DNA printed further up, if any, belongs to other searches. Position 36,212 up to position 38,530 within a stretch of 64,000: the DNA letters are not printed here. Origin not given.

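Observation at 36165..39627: Candidate undescribed three-gene module: consensus-like promoter, secreted two-Cys mini-peptide, orphan 672-aa polytopic membrane protein, orphan Cys-rich SBP3-like protein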

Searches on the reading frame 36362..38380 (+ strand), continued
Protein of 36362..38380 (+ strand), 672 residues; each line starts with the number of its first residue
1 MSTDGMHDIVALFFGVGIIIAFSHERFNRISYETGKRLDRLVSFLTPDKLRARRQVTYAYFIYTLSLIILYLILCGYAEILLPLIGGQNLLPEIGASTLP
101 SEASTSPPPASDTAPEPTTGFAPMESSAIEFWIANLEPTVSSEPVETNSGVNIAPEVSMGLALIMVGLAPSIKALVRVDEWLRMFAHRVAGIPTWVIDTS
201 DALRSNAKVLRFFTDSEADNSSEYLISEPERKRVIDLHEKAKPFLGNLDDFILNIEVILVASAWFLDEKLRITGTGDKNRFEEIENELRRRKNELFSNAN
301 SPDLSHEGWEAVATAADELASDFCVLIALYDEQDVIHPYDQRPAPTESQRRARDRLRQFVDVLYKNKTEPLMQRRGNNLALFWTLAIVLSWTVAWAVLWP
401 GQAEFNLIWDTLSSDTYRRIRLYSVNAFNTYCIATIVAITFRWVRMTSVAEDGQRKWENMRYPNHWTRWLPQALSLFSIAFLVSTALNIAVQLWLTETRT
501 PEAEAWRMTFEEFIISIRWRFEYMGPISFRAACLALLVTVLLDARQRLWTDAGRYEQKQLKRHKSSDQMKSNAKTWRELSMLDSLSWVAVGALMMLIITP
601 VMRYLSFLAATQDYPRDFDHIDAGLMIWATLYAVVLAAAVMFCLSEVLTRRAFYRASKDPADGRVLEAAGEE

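Call 92: search_protein_families(library=pfam, proteins=[L005:1916-3154:+, L005:3725-4645:-, L005:4535-5680:+, L008:5071-6159:-, L008:6333-7427:+, L008:12419-13579:+, L013:5647-6807:-, L013:6873-7394:+, L013:11740-12582:+, L013:12764-13912:-], max_evalue=0.001)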
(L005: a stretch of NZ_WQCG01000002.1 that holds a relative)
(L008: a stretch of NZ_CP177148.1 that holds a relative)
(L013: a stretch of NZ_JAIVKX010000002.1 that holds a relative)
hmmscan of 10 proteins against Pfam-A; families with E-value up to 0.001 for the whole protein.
L005:1916-3154:+ (412 aa): 1 family
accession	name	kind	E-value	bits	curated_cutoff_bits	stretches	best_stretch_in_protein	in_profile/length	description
PF00375.23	SDF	-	3e-61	208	27.9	1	12-391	1-382/387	Sodium:dicarboxylate symporter family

L005:3725-4645:- (306 aa): 2 families
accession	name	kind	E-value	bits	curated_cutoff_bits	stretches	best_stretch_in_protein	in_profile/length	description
PF03466.25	LysR_substrate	-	9.2e-17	61.6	28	1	95-288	2-206/209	LysR substrate binding domain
PF00126.33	HTH_1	-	8e-15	55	26.6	1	11-70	1-60/60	Bacterial regulatory helix-turn-helix protein, lysR family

L005:4535-5680:+ (381 aa): 6 families
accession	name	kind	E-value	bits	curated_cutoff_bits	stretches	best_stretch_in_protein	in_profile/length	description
PF00106.31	adh_short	-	1.9e-17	63.8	26.6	1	80-201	2-122/195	short chain dehydrogenase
PF08659.16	KR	-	5.2e-12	46.5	22.6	1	80-203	2-128/180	KR domain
PF01370.27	Epimerase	-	2.5e-10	40.6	20.9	1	81-290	1-175/240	NAD dependent epimerase/dehydratase family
PF13561.12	adh_short_C2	-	5.7e-07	29.8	27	1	85-214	1-131/236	Enoyl-(Acyl carrier protein) reductase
PF13460.12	NAD_binding_10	-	5.3e-05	23.6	27.2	1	85-182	1-80/184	NAD(P)H-binding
PF02719.21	Polysacc_synt_2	-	8.1e-05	22.4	20.2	1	81-225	1-141/293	Polysaccharide biosynthesis protein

L008:5071-6159:- (362 aa): 1 family
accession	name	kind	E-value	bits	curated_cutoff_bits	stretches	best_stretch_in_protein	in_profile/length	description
PF12697.13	Abhydrolase_6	-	2.5e-07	32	26.3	1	88-273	1-132/217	Alpha/beta hydrolase family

L008:6333-7427:+ (364 aa): 4 families
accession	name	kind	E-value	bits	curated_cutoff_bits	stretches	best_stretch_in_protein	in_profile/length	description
PF00326.27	Peptidase_S9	-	1.3e-08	35.1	22.6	0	283-352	143-210/213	Prolyl oligopeptidase family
PF20434.5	BD-FAE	-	2.1e-06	27.9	26.8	1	186-254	39-109/215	BD-FAE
PF07859.19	Abhydrolase_3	-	0.00024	21.3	25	0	177-250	11-87/210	alpha/beta hydrolase fold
PF01738.24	DLH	-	0.00045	20.3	21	0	267-335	129-194/217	Dienelactone hydrolase family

L008:12419-13579:+ (386 aa): 2 families
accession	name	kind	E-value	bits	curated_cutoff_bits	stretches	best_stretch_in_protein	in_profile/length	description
PF12833.13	HTH_18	-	1.1e-21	77.3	33.6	1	308-384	1-78/80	Helix-turn-helix domain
PF00165.29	HTH_AraC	-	9.9e-06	26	26.6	0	307-336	13-42/42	Bacterial regulatory helix-turn-helix proteins, AraC family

L013:5647-6807:- (386 aa): 1 family
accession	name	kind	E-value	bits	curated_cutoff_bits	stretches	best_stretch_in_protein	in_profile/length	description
PF09335.16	VTT_dom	-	1.4e-12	48.6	33.9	1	229-349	1-120/123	VTT domain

L013:6873-7394:+ (173 aa): 0 families

L013:11740-12582:+ (280 aa): 1 family
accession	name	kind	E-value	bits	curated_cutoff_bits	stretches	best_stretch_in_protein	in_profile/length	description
PF09832.14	DUF2059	-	5.2e-06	26.8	23.6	1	85-142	1-57/60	Uncharacterized protein conserved in bacteria (DUF2059)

L013:12764-13912:- (382 aa): 0 families

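Call 98: search_protein_families(library=phrogs, proteins=[window:36362-38377:+], max_evalue=0.001)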
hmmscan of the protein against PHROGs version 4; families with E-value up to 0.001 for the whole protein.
window:36362-38377:+ (672 aa): 0 families
